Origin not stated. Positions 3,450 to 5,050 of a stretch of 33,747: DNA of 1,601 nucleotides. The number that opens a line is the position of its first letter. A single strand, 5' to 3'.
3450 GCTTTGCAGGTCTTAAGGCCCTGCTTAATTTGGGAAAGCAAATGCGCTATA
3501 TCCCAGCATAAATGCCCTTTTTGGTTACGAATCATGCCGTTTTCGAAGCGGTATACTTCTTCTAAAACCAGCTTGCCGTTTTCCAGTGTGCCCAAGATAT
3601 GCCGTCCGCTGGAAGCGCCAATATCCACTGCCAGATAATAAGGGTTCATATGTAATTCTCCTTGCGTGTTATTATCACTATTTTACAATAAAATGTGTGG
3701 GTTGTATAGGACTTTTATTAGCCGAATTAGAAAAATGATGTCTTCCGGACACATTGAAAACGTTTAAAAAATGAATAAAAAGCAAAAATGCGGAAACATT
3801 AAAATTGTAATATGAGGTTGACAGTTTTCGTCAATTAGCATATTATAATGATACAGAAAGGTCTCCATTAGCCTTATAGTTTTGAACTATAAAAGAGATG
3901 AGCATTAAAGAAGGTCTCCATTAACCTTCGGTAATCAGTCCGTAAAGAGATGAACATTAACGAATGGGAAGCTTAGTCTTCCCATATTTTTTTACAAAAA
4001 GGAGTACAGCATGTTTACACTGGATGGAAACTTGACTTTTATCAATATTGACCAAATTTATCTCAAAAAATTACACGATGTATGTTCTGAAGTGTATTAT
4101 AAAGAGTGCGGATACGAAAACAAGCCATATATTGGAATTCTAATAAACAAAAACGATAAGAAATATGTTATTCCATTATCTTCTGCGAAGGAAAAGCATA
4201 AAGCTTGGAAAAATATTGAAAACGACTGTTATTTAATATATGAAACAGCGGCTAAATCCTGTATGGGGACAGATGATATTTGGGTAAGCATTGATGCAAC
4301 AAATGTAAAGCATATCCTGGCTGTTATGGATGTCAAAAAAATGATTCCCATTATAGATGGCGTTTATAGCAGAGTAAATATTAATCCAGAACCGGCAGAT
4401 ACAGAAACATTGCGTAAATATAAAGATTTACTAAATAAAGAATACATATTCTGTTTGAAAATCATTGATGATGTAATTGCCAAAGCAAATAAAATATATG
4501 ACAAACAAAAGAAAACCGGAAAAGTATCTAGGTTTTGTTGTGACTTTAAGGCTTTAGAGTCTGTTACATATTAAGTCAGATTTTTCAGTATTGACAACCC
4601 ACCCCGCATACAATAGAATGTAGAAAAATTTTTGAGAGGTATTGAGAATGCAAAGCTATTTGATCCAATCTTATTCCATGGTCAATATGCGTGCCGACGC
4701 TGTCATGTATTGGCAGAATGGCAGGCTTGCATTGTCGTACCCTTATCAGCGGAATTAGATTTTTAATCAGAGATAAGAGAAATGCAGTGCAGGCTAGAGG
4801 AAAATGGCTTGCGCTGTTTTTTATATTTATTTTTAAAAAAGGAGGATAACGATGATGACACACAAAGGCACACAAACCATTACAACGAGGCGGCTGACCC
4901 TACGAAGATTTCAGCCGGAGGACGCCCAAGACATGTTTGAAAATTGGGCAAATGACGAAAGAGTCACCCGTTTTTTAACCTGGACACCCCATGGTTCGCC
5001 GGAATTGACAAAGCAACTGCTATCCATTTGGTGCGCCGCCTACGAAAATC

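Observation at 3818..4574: Complete type III toxin-antitoxin (ToxIN/CptIN-like abortive-infection) module in an AT-rich islet next to the rhamnose operon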

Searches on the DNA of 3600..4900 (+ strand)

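Call 9: search_rna_families(source=window, start=3600, end=4900, threshold=evalue, max_evalue=10, show_alignments=3)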
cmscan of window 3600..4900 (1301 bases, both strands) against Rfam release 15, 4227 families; matches with E-value up to 10: 14.
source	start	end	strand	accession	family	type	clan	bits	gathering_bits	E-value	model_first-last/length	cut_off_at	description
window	3986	4021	-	RF02454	ncr982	Gene; sRNA;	-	22.9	50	1.5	1-79/79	no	Bacillus sRNA ncr982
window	4722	4797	+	RF00667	mir-33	Gene; miRNA;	-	21.2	50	0.066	1-69/69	no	mir-33 microRNA precursor family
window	4494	4571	+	RF00348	snoR9_plant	Gene; snRNA; snoRNA; CD-box;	-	20.2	43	3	1-129/129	no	Small nucleolar RNA snoR9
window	4753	4833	+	RF02845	Ref1C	Gene; sRNA;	-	20.2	90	4.7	1-131/131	no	Enterococcus sRNA 1C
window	4395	4467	+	RF02395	sau-66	Gene; sRNA;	-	19.7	80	4.4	1-80/80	no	Staphylococcus sRNA sau-66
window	4788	4838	+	RF01581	RUF6-5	Gene; sRNA;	-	17.7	70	2.1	1-156/156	no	Plasmodium RNA of unknown function RUF6-5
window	4557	4583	+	RF00656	mir-205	Gene; miRNA;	-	17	55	0.75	24-51/75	no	mir-205 microRNA precursor family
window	4784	4854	+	RF03036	osmY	Gene; sRNA;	-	16.5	46.9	0.78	1-72/72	no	osmY RNA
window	4722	4797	-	RF00667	mir-33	Gene; miRNA;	-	15.2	50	3.9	1-69/69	no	mir-33 microRNA precursor family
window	4286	4365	+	RF00300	snoZ221_snoR21b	Gene; snRNA; snoRNA; CD-box;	-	15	44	7.7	1-91/91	no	Small nucleolar RNA Z221/R21b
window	4729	4790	-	RF00657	mir-184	Gene; miRNA;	-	14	54.1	8.3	1-86/86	no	mir-184 microRNA precursor family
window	3989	4087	+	RF02606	AbsR28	Gene; sRNA;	-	12.7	50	7.8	16-89/180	no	Acinetobacter sRNA 28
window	4659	4823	+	RF01673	PhrS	Gene; sRNA;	-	12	37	3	1-212/212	no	PhrS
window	4318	4451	+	RF02111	IS009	Gene;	-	11.3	117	7.5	1-199/199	no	IS009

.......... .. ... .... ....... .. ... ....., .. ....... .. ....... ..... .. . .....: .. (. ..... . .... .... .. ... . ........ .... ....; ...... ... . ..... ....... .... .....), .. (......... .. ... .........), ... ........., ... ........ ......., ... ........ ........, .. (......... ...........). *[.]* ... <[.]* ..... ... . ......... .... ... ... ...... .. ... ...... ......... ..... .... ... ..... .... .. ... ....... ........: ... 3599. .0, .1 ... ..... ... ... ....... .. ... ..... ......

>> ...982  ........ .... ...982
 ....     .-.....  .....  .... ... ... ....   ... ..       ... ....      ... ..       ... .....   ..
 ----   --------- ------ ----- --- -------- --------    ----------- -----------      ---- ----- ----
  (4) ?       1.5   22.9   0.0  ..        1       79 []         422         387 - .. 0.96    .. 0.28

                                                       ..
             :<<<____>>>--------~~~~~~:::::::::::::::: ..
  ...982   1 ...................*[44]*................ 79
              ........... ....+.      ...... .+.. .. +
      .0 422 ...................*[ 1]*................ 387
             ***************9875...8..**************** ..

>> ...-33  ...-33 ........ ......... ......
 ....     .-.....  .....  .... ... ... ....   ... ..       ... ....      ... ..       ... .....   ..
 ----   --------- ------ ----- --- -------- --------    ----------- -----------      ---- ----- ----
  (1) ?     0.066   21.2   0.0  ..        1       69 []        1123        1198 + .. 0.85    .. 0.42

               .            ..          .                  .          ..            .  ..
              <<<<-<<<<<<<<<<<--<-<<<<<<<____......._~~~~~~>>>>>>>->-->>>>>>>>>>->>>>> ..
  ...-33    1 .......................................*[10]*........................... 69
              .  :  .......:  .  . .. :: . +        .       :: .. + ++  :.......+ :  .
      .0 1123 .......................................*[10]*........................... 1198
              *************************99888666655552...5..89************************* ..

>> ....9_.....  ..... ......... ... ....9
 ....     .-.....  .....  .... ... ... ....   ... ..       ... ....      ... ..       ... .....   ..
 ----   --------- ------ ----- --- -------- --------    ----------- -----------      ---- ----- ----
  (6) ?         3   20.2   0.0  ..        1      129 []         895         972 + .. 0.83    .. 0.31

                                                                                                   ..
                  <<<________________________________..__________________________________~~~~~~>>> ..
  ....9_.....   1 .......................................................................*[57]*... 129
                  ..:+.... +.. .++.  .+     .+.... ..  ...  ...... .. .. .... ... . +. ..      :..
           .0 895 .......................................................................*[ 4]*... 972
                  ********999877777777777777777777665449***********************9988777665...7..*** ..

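Call 55: build_rna_model(alignment_id=A2, structure=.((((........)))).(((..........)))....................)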
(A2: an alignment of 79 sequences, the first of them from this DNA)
Model R1 built from alignment A2 (79 sequences, 54 columns); structure: as given.
model positions 52; base pairs 7; branch points 1; effective number of sequences 5.52; information 1.066 bits per position. Calibrated on 0.2 Mb of random sequence (short: E-values are rough).
structure used (alignment columns):
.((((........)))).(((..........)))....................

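Call 58: search_with_rna_model(model_id=R1, source=window, filters=off, max_evalue=10, show_alignments=2)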
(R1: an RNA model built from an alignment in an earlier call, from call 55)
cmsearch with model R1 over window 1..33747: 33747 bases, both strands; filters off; matches with E-value up to 10: 8.
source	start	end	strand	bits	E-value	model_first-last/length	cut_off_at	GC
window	3911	3962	+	75.6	5.1e-18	1-52/52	no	0.4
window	3858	3910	+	64.8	3.4e-15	1-52/52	no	0.32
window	13192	13240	+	11.7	0.3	1-52/52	no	0.22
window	8055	8093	-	9.8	0.95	1-52/52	no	0.23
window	9766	9805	+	9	1.6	1-52/52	no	0.32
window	30017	30030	-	8.1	2.6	1-52/52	no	0.21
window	21591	21606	+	6.8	5.9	1-52/52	no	0.12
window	161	175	-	6.4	7.5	1-52/52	no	0.13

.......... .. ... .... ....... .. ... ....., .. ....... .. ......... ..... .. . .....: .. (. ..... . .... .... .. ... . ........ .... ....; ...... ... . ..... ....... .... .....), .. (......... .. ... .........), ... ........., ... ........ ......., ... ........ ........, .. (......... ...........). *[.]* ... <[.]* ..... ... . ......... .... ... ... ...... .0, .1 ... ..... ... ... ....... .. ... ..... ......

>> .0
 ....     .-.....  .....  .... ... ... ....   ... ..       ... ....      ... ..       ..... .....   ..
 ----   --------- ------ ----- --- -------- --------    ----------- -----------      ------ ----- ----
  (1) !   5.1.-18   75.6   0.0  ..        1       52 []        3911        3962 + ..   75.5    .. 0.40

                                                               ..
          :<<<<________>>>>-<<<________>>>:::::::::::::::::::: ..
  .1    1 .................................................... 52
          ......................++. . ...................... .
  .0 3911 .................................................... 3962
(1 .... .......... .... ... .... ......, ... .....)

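Call 60: search_with_rna_model(model_id=R1, sources=[L087, L088, L089, L090, L091, L092, L093, L094, L095, L096, L097, L098, L099, L100, L101, L102, L103, L104, L105, L106, L107, L108, L109, L110, L111, L112, L113, L114, L115, L116, L117, L118, L119, L120, L121, L122, L123, L124, L125, L126, L127, L128, L129, L130, L131, L132, L133, L134, L135, L136, L137, L138, L139, L140, L141, L142, L143, L144, L145, L146, L147, L148, L149, L150, L151, L152, L153, L154, L155, L156, L157, L158, L159, L160, L161, L162, L163, L164, L165, L166, L167, L168, L169, L170, L171, L172, L173, L174, L175, L176, L177, L178, L179, L180, L181, L182, L183, L184, L185, L186], max_evalue=0.01, show_alignments=6)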
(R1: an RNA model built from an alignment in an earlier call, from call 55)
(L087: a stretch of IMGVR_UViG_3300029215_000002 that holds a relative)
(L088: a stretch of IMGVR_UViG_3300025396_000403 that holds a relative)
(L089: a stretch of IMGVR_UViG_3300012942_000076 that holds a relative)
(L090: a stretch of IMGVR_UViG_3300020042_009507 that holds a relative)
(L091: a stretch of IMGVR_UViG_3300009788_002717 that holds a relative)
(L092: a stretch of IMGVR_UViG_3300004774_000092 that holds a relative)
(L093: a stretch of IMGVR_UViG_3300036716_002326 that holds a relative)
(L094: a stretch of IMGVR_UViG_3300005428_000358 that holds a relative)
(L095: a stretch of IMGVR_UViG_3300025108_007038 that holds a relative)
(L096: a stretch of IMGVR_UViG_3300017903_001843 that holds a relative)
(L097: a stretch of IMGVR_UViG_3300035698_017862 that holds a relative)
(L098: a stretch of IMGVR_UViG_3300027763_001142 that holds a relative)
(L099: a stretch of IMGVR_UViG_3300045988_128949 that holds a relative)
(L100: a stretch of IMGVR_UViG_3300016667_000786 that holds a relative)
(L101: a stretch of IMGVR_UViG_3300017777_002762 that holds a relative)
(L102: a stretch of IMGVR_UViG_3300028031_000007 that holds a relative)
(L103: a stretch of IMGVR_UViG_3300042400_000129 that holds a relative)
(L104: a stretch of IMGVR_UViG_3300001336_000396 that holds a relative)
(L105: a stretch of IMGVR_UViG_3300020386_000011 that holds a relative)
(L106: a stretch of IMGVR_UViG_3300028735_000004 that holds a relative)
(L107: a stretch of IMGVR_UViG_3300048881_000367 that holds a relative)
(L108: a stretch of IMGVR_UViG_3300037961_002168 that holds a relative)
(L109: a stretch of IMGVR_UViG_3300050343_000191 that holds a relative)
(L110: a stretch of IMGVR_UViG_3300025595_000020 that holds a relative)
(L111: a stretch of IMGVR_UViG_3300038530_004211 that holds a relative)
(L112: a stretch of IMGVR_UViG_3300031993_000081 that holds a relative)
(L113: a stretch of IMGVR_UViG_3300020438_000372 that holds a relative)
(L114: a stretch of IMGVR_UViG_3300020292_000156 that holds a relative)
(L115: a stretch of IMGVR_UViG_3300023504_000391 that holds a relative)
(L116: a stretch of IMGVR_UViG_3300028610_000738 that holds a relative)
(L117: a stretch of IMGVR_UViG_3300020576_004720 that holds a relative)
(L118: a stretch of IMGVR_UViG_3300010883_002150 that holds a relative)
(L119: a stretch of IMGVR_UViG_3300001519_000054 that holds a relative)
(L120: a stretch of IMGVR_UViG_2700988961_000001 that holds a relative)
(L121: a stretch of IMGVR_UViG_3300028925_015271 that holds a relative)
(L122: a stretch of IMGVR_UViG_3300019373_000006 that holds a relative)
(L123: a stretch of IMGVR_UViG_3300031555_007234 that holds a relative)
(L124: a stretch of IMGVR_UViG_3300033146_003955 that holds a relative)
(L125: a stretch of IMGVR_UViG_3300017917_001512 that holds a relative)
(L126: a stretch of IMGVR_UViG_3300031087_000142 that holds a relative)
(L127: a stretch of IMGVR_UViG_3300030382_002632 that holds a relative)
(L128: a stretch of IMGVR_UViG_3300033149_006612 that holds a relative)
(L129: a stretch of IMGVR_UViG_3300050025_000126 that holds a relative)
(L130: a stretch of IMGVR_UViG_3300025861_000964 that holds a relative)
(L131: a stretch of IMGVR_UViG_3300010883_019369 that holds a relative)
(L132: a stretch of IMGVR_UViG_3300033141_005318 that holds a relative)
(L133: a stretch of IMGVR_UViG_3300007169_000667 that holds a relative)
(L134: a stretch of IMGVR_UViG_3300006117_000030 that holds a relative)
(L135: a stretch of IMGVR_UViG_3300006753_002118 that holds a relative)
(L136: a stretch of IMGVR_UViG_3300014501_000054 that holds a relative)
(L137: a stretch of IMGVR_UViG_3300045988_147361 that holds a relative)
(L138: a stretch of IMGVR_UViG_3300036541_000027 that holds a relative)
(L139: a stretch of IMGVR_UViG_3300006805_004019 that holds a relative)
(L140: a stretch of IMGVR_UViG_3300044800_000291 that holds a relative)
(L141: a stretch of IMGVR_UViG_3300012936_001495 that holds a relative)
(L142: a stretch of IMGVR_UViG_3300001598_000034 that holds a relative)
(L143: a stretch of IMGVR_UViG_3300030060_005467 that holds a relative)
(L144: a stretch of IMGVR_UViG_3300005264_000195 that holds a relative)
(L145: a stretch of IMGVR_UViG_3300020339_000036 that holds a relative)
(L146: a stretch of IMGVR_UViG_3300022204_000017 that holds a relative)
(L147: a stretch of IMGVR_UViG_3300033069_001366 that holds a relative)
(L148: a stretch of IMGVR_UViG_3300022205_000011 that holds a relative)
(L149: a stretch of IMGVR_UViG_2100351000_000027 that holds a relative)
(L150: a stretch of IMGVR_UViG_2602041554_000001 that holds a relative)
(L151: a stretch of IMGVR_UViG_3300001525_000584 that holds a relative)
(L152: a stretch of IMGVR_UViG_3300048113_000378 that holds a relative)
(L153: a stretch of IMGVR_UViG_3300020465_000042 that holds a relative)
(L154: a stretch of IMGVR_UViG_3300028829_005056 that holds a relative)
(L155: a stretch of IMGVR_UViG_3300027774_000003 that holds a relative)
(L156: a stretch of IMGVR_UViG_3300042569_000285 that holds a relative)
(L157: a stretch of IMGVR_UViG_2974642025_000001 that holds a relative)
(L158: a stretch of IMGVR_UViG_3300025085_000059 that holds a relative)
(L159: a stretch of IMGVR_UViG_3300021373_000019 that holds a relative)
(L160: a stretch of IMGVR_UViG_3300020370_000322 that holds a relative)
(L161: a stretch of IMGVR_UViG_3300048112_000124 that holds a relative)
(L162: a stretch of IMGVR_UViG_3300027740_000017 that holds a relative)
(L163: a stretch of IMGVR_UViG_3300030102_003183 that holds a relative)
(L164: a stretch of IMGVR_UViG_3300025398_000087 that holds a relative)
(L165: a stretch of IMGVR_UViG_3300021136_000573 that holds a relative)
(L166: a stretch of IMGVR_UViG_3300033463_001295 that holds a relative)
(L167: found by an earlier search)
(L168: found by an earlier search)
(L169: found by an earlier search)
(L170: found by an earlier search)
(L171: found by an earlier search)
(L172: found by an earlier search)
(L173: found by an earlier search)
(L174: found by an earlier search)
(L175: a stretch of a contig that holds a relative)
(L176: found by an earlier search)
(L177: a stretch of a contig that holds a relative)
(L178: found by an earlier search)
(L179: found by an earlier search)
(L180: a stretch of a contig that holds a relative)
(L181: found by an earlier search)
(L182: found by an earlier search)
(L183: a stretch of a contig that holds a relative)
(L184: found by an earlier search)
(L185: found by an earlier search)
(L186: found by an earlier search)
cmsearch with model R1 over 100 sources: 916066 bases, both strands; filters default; matches with E-value up to 0.01: 15.
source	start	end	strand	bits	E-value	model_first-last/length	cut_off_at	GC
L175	10835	10884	+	62.4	4e-13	1-52/52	no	0.44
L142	981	1033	-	57.9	6.2e-12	1-52/52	no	0.36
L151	2278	2328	+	57.7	6.9e-12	1-52/52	no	0.35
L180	8384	8434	+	54.2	5.7e-11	1-52/52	no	0.43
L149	7936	7984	-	50.1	6.8e-10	1-52/52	no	0.41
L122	1002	1053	-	39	5.5e-07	1-52/52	no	0.42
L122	1169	1287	-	38.2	9e-07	1-52/52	no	0.55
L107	1771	1819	-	27.4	0.00063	1-52/52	no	0.41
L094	2504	2552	+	26.7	0.00093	1-52/52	no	0.43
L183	3940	3988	+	25.8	0.0016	1-52/52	no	0.39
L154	1144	1186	-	25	0.0026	1-52/52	no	0.3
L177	6442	6484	+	25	0.0026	1-52/52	no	0.3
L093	9978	10025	+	24.6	0.0033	1-52/52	no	0.44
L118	5138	5185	-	24.6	0.0033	1-52/52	no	0.44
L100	2186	2239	+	23.6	0.0062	1-52/52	no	0.35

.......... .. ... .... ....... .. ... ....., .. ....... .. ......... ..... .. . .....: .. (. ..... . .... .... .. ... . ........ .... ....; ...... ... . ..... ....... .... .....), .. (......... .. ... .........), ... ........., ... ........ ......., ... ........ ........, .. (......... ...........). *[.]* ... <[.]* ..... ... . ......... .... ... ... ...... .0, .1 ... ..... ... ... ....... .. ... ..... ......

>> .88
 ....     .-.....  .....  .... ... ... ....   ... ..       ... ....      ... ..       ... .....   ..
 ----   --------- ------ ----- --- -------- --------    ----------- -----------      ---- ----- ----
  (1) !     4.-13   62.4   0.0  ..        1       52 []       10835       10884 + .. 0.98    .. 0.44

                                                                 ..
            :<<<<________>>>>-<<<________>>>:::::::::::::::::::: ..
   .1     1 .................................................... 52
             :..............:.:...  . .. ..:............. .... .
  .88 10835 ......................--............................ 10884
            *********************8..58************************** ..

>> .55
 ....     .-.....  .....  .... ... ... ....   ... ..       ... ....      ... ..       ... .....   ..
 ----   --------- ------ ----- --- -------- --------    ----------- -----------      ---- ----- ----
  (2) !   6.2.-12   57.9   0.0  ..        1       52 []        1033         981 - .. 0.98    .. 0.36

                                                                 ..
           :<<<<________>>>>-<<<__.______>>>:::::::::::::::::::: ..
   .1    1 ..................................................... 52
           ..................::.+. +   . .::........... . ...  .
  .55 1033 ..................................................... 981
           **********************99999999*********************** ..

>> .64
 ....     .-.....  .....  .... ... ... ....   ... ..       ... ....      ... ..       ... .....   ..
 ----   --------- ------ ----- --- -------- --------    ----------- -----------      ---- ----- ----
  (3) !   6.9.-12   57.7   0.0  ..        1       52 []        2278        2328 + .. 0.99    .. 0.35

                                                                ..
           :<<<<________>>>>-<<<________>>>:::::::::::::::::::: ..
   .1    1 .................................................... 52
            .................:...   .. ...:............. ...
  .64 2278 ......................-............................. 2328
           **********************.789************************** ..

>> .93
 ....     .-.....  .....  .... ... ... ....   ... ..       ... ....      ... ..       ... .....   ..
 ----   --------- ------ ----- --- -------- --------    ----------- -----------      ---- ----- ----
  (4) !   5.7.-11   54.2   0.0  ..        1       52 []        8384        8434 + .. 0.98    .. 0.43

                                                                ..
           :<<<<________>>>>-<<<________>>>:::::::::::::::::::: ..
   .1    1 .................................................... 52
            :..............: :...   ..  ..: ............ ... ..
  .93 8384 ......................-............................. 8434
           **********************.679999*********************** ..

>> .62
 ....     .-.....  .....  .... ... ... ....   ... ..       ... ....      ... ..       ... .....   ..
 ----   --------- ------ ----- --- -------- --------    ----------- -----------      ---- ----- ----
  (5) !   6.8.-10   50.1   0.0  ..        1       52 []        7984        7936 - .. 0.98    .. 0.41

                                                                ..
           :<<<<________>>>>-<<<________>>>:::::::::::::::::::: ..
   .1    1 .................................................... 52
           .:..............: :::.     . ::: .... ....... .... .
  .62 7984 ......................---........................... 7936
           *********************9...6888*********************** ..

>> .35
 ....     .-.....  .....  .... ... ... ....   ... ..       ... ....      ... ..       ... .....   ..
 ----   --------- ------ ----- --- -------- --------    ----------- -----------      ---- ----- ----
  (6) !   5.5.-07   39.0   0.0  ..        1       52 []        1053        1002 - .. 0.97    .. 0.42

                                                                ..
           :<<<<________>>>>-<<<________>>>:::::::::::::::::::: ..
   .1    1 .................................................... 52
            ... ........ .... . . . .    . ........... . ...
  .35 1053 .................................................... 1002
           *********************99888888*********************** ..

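Call 63: search_rna_families(sources=[L175, L142, L151, L180, L149, L122], threshold=gathering)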
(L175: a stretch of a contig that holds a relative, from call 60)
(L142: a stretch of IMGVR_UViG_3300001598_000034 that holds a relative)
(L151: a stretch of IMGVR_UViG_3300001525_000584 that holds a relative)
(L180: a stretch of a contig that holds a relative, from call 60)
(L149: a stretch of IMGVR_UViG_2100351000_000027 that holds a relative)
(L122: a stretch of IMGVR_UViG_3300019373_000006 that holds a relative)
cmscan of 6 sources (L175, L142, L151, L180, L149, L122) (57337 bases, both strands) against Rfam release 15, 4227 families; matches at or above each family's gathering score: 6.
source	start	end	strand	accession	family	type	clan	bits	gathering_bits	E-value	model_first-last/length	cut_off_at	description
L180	7698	7770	+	RF00005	tRNA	Gene; tRNA;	CL00001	72.3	29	6.5e-14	1-71/71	no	tRNA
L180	7781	7853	+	RF00005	tRNA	Gene; tRNA;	CL00001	61.5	29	5.9e-11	1-71/71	no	tRNA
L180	7140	7225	+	RF00005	tRNA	Gene; tRNA;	CL00001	54.3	29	6e-09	1-71/71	no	tRNA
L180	8025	8098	+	RF00005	tRNA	Gene; tRNA;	CL00001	48.4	29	2.5e-07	1-71/71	no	tRNA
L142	27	98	-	RF00005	tRNA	Gene; tRNA;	CL00001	45.5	29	1.5e-06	1-71/71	no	tRNA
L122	1744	1825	-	RF00005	tRNA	Gene; tRNA;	CL00001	36.5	29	0.00045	1-71/71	no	tRNA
